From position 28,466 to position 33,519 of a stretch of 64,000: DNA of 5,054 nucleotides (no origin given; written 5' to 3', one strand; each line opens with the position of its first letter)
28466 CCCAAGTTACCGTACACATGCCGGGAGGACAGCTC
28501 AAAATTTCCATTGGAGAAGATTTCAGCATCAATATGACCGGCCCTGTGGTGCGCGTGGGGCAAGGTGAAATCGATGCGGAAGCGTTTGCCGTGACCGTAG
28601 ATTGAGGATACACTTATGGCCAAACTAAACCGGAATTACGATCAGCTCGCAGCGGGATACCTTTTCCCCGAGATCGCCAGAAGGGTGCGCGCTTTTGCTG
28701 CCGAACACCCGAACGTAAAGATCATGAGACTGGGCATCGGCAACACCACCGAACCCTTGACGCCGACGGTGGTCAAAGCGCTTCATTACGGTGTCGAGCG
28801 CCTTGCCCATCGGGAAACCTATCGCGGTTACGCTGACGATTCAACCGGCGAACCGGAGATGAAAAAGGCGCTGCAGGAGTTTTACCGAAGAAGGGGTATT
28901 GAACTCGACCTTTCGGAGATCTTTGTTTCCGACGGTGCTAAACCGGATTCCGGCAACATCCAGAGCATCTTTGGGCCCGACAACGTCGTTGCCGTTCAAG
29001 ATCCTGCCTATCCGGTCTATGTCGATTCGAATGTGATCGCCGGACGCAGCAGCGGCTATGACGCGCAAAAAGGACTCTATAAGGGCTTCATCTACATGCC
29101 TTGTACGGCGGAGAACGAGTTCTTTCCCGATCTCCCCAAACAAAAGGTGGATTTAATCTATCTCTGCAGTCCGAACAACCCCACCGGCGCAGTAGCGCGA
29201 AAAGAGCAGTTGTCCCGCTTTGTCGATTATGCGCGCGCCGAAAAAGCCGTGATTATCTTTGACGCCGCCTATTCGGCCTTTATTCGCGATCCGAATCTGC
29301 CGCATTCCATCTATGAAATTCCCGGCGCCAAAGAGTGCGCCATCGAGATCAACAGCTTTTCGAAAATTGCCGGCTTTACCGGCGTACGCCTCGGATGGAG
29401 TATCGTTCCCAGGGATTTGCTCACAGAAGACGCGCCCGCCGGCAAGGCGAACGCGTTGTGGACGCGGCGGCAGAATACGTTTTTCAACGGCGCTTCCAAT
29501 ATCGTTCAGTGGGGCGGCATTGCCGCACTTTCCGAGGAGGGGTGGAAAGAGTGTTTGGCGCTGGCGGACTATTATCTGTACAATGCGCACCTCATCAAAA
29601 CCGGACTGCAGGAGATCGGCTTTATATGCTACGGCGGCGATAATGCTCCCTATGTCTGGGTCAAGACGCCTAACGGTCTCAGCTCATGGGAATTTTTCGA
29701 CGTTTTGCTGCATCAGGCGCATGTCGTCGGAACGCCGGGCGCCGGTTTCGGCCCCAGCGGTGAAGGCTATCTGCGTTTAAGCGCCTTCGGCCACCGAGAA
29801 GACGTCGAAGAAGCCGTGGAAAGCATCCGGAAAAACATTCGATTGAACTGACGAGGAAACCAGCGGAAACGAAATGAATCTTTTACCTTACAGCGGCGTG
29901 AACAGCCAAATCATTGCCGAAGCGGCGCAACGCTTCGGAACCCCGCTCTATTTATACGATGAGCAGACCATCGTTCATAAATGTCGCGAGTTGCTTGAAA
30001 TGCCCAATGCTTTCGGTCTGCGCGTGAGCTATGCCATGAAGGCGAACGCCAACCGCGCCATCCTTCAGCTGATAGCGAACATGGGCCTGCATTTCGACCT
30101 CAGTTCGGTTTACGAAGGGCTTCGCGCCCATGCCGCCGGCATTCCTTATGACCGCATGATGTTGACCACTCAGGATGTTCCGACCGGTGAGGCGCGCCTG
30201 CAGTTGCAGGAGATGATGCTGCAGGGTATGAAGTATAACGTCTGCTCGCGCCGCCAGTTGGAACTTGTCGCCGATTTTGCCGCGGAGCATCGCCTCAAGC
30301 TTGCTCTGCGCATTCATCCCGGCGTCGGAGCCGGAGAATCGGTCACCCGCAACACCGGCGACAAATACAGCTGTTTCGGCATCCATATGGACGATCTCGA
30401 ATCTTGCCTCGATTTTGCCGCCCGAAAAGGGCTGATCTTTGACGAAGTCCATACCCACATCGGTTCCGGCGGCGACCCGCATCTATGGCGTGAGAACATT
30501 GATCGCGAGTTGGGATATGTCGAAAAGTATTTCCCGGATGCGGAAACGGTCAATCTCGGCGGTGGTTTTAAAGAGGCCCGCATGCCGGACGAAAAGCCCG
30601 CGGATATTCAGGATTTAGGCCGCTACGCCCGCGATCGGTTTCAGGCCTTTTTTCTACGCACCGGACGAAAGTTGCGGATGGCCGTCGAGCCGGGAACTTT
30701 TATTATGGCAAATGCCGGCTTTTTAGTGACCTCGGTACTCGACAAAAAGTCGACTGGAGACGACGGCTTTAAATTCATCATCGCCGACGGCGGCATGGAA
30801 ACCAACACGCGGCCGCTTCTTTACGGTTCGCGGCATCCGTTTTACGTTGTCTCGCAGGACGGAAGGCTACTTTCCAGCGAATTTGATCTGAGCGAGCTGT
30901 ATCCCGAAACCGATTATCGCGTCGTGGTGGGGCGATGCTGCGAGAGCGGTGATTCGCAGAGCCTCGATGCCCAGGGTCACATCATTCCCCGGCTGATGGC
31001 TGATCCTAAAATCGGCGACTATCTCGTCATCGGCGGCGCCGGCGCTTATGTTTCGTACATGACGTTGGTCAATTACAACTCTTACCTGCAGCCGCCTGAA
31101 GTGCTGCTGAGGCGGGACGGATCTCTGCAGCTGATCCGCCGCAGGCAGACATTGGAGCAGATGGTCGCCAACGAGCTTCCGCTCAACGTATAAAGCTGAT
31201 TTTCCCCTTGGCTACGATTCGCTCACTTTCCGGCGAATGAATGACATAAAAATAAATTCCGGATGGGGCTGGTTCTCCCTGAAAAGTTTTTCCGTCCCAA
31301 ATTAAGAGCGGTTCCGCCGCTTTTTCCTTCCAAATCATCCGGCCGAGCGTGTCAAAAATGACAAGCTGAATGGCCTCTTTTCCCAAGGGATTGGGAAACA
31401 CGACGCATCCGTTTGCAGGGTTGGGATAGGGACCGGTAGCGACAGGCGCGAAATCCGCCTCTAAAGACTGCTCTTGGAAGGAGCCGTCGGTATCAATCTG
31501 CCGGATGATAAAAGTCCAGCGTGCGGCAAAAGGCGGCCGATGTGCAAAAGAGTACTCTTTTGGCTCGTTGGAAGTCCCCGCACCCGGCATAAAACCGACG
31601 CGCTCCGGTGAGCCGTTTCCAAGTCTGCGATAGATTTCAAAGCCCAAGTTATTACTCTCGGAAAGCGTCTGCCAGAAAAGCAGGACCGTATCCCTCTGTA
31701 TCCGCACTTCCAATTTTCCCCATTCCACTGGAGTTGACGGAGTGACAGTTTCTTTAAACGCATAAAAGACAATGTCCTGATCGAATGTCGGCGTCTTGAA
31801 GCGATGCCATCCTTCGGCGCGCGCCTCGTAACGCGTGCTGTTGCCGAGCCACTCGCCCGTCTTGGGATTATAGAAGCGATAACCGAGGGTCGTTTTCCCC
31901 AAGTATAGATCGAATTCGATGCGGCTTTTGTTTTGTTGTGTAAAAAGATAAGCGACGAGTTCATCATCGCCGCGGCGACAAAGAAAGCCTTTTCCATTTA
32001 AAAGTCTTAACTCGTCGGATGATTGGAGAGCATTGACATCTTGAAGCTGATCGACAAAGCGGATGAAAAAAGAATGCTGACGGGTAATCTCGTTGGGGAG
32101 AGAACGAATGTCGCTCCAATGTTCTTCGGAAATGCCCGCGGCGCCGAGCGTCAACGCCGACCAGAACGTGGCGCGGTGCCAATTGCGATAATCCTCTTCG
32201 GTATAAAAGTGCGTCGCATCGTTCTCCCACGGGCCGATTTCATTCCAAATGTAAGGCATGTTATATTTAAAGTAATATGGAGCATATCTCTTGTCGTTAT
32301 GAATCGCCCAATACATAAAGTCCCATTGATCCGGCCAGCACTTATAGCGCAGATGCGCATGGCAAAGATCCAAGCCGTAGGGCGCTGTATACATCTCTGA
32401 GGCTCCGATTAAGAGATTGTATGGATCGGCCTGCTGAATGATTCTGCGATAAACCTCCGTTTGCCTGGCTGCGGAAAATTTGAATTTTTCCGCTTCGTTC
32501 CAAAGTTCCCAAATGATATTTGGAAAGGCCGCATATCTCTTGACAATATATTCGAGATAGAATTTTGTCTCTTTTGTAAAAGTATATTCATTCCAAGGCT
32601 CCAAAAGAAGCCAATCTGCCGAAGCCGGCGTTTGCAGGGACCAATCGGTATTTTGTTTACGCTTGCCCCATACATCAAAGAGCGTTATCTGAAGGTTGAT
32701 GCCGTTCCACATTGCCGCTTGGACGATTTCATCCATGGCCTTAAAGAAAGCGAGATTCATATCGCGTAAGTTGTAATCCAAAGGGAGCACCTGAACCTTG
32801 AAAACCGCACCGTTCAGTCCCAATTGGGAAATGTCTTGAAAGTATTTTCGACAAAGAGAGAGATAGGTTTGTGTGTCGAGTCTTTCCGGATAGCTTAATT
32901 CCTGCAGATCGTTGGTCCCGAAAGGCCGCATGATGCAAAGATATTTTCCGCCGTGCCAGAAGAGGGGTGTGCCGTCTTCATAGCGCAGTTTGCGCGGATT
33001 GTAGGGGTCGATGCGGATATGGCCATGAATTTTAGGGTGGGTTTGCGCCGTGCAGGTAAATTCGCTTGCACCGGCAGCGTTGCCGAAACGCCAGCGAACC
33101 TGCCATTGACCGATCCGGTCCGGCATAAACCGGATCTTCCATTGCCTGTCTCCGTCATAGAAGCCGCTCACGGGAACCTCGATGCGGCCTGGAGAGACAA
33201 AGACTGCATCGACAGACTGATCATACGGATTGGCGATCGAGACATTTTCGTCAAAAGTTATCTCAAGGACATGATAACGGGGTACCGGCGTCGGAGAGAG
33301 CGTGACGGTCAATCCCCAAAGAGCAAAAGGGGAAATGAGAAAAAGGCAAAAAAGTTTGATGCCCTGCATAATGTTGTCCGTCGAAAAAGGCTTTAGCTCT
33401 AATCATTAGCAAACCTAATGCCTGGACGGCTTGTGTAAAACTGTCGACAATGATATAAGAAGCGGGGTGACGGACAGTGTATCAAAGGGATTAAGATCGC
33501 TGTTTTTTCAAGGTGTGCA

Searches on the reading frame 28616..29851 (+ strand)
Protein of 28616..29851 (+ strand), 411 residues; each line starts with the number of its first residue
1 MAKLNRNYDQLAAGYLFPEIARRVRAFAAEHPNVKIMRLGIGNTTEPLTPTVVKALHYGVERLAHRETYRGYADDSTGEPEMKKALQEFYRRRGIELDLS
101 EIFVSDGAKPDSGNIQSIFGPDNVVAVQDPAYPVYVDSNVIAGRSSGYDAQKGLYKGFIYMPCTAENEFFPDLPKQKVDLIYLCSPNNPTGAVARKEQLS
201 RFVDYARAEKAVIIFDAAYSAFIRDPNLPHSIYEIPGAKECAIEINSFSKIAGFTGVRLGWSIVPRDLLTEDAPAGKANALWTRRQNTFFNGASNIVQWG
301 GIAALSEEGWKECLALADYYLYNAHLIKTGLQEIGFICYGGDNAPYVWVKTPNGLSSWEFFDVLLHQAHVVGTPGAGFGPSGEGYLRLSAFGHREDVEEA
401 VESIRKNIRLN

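Call 28: search_protein_families(library=pfam, proteins=[window:28616-29851:+], max_evalue=0.0001)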
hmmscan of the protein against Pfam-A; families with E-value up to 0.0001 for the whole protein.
window:28616-29851:+ (411 aa): 2 families
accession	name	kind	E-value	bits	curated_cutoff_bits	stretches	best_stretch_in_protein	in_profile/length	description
PF00155.27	Aminotran_1_2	-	5.6e-37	128.2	19.7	1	35-404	2-361/361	Aminotransferase class I and II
PF04864.19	Alliinase_C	-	1.3e-05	24.8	22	1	172-264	134-208/363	Allinase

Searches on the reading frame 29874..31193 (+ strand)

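Call 26: search_protein_families(library=pfam, proteins=[window:29874-31193:+], max_evalue=0.0001)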
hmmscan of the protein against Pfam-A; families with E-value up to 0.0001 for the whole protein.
window:29874-31193:+ (439 aa): 2 families
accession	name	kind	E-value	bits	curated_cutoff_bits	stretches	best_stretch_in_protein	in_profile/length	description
PF02784.22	Orn_Arg_deC_N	-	8.6e-25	88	23.4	1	42-279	10-247/247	Pyridoxal-dependent decarboxylase, pyridoxal binding domain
PF00278.28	Orn_DAP_Arg_deC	-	2.8e-13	50.4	23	1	93-390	5-95/95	Pyridoxal-dependent decarboxylase, C-terminal sheet domain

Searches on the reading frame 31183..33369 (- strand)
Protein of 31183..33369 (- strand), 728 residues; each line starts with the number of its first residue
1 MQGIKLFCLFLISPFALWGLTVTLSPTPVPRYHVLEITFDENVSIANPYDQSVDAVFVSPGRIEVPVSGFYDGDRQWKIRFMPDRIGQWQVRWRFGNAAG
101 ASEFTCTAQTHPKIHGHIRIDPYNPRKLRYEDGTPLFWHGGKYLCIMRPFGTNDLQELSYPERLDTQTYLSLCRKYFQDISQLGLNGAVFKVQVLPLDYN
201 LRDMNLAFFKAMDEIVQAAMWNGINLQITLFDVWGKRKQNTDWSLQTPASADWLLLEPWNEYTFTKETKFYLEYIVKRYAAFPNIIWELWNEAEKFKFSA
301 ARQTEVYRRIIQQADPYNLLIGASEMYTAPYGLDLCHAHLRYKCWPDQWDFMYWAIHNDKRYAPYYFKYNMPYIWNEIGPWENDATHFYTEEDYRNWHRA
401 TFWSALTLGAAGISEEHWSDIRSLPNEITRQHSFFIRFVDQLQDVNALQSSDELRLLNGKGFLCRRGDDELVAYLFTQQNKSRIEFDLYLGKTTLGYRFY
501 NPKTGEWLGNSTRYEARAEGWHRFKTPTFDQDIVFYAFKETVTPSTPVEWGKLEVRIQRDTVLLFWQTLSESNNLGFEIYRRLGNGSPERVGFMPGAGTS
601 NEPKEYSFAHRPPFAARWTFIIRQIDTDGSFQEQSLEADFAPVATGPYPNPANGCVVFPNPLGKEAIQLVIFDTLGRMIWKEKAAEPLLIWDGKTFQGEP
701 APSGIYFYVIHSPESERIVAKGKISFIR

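Call 26: search_protein_families(library=pfam, proteins=[window:31183-33369:-], max_evalue=0.0001)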
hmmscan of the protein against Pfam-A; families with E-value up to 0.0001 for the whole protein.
window:31183-33369:- (728 aa): 2 families
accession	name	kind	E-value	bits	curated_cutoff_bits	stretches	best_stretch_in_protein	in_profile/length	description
PF16586.11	DUF5060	-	3.8e-18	65.9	27.2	1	29-92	2-66/70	Domain of unknown function (DUF5060)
PF13585.12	CHU_C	-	6e-08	33.1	27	1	666-722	28-82/86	CHU_C Type IX secretion signal domain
